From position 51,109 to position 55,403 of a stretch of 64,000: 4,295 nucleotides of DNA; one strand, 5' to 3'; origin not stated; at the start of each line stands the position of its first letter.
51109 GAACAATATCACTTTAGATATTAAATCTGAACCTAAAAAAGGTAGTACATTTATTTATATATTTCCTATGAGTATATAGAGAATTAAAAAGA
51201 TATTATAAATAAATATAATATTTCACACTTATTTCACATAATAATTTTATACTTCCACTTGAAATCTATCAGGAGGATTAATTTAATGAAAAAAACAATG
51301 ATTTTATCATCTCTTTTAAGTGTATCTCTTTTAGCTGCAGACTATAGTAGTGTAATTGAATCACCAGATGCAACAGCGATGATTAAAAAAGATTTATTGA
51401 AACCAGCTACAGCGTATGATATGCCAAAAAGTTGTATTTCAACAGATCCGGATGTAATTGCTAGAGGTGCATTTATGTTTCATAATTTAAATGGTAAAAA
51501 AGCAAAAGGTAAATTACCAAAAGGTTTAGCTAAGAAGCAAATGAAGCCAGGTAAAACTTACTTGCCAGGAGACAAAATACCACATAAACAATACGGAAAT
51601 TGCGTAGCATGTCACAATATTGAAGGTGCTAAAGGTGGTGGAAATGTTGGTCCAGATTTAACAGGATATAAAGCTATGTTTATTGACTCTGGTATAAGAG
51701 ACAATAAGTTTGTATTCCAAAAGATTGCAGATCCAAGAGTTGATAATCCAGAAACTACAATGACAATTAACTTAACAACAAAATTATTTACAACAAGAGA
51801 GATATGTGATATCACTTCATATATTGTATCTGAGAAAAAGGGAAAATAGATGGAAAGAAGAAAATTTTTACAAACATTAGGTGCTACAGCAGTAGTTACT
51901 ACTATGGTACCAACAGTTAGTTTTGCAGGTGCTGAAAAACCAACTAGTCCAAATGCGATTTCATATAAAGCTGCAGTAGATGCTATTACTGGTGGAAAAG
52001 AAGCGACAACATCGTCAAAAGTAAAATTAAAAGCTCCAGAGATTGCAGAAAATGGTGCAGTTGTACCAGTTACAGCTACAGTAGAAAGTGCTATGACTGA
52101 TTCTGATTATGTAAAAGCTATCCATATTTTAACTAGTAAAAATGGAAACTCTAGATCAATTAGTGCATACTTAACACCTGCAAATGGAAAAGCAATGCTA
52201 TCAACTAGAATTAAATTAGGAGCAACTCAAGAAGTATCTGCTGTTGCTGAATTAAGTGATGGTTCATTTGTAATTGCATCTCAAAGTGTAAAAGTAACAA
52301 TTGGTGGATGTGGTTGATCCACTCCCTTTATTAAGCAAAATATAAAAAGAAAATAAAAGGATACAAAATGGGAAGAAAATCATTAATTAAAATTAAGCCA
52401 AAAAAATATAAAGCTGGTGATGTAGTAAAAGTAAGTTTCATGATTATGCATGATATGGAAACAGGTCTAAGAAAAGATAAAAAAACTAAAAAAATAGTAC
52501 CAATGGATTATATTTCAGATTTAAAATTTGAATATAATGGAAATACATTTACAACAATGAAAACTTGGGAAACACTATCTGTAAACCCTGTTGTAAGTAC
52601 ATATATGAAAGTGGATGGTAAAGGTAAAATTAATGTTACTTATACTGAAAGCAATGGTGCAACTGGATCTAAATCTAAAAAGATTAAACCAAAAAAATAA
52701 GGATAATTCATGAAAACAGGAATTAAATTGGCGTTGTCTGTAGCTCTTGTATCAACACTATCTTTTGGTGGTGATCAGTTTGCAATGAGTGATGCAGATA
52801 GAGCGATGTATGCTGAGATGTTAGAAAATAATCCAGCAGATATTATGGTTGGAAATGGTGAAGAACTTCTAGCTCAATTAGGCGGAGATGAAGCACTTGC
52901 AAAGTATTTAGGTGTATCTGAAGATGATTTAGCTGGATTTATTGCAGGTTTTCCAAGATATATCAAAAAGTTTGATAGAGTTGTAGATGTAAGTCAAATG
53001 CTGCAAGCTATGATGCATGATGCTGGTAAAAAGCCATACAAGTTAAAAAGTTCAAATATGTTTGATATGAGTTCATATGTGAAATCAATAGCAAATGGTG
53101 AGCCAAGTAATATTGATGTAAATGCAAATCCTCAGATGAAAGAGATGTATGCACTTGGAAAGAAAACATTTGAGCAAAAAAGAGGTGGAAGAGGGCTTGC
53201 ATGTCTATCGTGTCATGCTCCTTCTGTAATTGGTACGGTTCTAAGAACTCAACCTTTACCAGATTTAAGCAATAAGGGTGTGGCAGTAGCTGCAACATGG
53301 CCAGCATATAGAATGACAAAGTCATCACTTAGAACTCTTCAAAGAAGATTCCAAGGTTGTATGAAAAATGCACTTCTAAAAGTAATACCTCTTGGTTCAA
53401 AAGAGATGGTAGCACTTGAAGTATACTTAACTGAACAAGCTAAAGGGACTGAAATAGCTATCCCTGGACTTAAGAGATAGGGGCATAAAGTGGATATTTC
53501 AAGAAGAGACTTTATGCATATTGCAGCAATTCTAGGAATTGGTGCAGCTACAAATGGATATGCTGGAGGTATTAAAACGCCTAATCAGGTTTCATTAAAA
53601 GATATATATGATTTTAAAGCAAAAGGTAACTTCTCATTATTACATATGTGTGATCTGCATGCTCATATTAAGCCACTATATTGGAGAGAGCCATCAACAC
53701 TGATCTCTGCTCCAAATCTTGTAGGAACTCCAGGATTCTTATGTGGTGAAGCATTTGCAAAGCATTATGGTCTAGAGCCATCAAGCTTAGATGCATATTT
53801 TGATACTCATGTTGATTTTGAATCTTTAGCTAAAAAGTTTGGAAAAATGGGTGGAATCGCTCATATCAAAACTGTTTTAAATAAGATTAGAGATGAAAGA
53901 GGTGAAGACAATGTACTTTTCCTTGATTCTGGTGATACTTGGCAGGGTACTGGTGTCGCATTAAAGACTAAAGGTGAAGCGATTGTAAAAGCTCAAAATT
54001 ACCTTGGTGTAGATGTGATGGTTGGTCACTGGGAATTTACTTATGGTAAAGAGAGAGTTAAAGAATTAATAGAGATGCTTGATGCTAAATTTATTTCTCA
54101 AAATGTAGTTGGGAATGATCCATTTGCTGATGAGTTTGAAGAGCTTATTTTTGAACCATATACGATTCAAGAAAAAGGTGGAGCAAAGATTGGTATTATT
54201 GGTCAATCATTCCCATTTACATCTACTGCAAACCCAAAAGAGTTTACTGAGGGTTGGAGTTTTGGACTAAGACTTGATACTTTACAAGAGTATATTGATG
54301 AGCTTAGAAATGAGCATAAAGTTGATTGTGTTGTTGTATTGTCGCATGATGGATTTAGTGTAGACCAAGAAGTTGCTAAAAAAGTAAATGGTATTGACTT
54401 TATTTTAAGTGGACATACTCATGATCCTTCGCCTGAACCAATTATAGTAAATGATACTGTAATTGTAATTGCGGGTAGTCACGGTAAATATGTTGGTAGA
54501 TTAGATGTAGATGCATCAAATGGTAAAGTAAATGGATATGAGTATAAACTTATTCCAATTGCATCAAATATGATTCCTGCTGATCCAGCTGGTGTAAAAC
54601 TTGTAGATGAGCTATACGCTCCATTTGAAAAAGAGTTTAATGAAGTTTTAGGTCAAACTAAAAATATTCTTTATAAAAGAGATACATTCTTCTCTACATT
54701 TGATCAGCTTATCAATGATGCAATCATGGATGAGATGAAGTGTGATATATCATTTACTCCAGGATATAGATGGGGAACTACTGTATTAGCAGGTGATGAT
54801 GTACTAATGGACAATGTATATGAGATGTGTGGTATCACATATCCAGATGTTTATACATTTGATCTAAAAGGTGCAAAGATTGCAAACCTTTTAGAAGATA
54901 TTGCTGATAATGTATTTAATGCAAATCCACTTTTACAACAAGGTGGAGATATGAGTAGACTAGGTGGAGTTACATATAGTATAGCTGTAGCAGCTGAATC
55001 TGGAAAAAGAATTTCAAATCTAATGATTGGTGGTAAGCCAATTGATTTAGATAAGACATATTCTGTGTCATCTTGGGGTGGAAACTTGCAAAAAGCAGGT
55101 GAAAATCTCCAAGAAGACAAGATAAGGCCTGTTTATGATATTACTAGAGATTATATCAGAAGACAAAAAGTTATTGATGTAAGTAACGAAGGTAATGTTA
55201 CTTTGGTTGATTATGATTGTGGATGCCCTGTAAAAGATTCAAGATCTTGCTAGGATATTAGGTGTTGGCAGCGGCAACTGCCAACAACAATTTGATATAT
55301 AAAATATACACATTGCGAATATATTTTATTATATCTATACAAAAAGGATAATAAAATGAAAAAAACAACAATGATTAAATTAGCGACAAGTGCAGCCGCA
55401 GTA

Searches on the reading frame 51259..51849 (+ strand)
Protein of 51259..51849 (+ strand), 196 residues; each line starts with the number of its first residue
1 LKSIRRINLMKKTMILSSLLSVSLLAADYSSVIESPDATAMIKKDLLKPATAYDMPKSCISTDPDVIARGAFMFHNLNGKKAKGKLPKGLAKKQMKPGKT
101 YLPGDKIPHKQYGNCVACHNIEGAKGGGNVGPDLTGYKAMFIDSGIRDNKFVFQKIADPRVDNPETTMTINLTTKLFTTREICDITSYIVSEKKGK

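Call 82: search_protein_families(library=ncbifam, proteins=[window:51259-51849:+], max_evalue=0.00001)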
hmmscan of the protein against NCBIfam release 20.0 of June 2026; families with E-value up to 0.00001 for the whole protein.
window:51259-51849:+ (196 aa): 1 family
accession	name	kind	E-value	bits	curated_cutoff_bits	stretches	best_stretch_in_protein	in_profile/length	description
TIGR04485.1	thiosulf_SoxX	equivalog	5.4e-22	78.3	61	1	112-191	2-77/78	sulfur oxidation c-type cytochrome SoxX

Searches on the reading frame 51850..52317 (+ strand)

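Call 82: search_protein_families(library=ncbifam, proteins=[window:51850-52317:+], max_evalue=0.00001)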
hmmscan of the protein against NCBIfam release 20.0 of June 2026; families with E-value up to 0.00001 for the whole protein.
window:51850-52317:+ (155 aa): 3 families
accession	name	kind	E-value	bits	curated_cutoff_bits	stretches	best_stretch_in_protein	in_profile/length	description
TIGR04488.1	SoxY_true_GGCGG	equivalog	9.4e-47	159.2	125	1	2-155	1-148/149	thiosulfate oxidation carrier protein SoxY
TIGR04487.1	SoxY_para_1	exception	1e-32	113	172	1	2-154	1-144/146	SoxY-related AACIE arm protein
TIGR04557.1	fuse_rel_SoxYZ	equivalog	8.7e-21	74.3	140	1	45-154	7-114/226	quinoprotein dehydrogenase-associated SoxYZ-like carrier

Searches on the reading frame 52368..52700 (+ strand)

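Call 82: search_protein_families(library=ncbifam, proteins=[window:52368-52700:+], max_evalue=0.00001)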
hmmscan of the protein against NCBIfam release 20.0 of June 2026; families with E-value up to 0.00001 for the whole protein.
window:52368-52700:+ (110 aa): 2 families
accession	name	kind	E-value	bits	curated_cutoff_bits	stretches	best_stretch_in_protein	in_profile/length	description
TIGR04490.1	SoxZ_true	equivalog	7.8e-29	99.5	76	1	10-106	3-98/98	thiosulfate oxidation carrier complex protein SoxZ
TIGR04557.1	fuse_rel_SoxYZ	equivalog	3e-16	59.4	140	1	8-98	133-223/226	quinoprotein dehydrogenase-associated SoxYZ-like carrier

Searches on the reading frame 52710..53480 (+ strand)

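Call 82: search_protein_families(library=ncbifam, proteins=[window:52710-53480:+], max_evalue=0.00001)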
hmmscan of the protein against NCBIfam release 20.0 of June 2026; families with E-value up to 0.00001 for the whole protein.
window:52710-53480:+ (256 aa): 1 family
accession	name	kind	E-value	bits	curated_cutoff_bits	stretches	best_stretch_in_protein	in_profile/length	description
TIGR04484.1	thiosulf_SoxA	equivalog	3.3e-64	216.1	110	1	42-256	1-212/212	sulfur oxidation c-type cytochrome SoxA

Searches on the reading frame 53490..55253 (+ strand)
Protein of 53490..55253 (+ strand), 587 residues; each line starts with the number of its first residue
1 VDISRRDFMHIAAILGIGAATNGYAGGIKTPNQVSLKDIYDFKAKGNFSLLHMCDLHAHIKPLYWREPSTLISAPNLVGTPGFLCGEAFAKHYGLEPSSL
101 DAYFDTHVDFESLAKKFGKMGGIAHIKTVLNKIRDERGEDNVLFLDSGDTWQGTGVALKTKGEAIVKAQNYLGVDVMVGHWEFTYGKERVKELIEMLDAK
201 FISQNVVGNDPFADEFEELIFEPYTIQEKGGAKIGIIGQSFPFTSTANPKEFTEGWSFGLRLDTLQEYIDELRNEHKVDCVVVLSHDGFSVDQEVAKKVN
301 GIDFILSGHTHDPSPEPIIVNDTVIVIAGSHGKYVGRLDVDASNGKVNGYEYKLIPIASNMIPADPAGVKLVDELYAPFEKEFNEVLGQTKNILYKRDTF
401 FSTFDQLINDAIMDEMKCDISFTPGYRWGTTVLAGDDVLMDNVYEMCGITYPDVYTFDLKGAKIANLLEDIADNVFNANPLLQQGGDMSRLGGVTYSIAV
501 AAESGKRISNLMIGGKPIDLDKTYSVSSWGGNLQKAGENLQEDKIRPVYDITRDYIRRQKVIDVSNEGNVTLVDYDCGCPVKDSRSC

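Call 82: search_protein_families(library=ncbifam, proteins=[window:53490-55253:+], max_evalue=0.00001)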
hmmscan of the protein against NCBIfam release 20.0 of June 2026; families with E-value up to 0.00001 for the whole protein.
window:53490-55253:+ (587 aa): 13 families
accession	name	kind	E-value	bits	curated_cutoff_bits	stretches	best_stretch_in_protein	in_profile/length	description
TIGR04486.1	thiosulf_SoxB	equivalog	2.4e-239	795.3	550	1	4-574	1-555/556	thiosulfohydrolase SoxB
NF041198.1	UshA_like_PCGU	equivalog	7.4e-29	100.7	275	1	119-345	45-270/519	UshA-like (seleno)protein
NF006934.0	PRK09419.1-1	subfamily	2.1e-26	91.9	1646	1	109-527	638-1052/1174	multifunctional 2',3'-cyclic-nucleotide 2'-phosphodiesterase/3'-nucleotidase/5'-nucleotidase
NF007109.1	PRK09558.1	equivalog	1e-23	83.9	600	2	122-301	57-234/550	bifunctional UDP-sugar hydrolase/5'-nucleotidase UshA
NF006937.0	PRK09419.1-4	equivalog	1.4e-23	82.3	2554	1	221-527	788-1102/1411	multifunctional 2',3'-cyclic-nucleotide 2'-phosphodiesterase/3'-nucleotidase/5'-nucleotidase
NF006935.0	PRK09419.1-2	equivalog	1.3e-20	72.7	2801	1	222-528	810-1124/1445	multifunctional 2',3'-cyclic-nucleotide 2'-phosphodiesterase/3'-nucleotidase/5'-nucleotidase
TIGR01530.1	nadN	equivalog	1.6e-19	69.9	436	1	119-311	30-216/550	NAD nucleotidase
TIGR01390.1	CycNucDiestase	equivalog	3.2e-14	52.4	883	1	109-317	17-244/626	2',3'-cyclic-nucleotide 2'-phosphodiesterase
NF006938.0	PRK09420.1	equivalog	6.6e-14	51.2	486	1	108-316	38-265/648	bifunctional 2',3'-cyclic-nucleotide 2'-phosphodiesterase/3'-nucleotidase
NF006936.0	PRK09419.1-3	equivalog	4.9e-13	47.6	2542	1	127-436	735-1066/1212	multifunctional 2',3'-cyclic-nucleotide 2'-phosphodiesterase/3'-nucleotidase/5'-nucleotidase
NF040549.1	Nt5e_LPXTG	exception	2.8e-12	45.7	1050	1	122-275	119-267/731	cell surface ecto-5'-nucleotidase Nt5e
NF008871.0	PRK11907.1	equivalog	1.8e-07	29.7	1266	1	118-350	139-380/814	bifunctional 2',3'-cyclic-nucleotide 2'-phosphodiesterase/3'-nucleotidase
NF006933.0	PRK09418.1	equivalog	5.3e-06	24.9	1419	0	118-349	63-321/780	bifunctional 2',3'-cyclic-nucleotide 2'-phosphodiesterase/3'-nucleotidase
